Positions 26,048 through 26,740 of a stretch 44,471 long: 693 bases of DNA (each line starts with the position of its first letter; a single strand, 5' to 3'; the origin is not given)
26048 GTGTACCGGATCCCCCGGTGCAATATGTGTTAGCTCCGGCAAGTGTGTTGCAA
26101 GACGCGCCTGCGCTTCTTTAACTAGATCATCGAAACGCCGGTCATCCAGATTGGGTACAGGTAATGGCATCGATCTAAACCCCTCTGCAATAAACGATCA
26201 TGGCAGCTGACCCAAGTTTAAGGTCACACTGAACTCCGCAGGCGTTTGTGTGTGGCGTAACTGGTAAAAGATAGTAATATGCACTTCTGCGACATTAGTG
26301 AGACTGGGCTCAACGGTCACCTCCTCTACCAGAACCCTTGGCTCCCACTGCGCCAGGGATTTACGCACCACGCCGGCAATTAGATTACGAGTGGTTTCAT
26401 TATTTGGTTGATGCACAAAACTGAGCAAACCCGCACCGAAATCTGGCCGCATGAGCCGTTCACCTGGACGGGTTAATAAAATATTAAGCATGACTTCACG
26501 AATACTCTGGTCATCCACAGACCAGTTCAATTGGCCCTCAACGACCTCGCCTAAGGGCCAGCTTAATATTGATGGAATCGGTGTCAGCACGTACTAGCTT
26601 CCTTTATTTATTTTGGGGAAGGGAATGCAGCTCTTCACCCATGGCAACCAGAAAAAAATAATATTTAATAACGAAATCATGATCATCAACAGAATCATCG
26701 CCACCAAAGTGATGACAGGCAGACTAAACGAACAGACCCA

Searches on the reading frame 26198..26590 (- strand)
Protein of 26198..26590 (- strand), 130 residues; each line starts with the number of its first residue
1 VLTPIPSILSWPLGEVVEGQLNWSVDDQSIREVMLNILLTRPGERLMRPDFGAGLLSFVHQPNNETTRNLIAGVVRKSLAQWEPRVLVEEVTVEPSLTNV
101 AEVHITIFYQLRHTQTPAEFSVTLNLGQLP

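Call 4: search_protein_families(library=pfam, proteins=[window:26198-26590:-], max_evalue=0.01)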
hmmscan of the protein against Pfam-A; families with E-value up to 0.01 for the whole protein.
window:26198-26590:- (130 aa): 1 family
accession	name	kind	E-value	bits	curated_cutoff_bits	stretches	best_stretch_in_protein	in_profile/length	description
PF04965.19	GPW_gp25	-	9.1e-23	80.3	27.2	1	26-115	3-95/96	Baseplate wedge protein gp25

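Call 65: search_solved_structures(query=window:26198-26590:-, max_evalue=0.001)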
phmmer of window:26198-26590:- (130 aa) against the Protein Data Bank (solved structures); distinct sequences matched with E-value up to 0.001: 9.
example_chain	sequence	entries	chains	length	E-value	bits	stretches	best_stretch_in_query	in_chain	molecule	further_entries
2ia7_A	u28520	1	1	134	9.8e-14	54.7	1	11-117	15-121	Tail lysozyme, putative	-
9gtp_V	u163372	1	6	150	7.4e-13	51.9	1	17-119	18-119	IraD/Gp25-like domain-containing protein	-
9rce_C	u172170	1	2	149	8.1e-09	38.8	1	20-117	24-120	GPW/gp25 family protein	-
6rao_H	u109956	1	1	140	6.7e-08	35.8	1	30-115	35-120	Afp9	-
9qgl_9A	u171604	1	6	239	1.2e-07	35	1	33-118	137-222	Photorhabdus luminescens subsp. laumondii TTO1 complete genome segment 6/17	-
6u5b_a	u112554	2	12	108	4.7e-07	33.1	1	32-93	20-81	Sheath Initiator PA0617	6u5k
6j0n_D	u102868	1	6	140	6.1e-07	32.8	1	27-119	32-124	Pvc9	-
7aeb_S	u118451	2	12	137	2.5e-06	30.8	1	19-115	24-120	Putative tail lysozyme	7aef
7b5h_AI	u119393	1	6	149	8.8e-06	29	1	27-98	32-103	All3318 protein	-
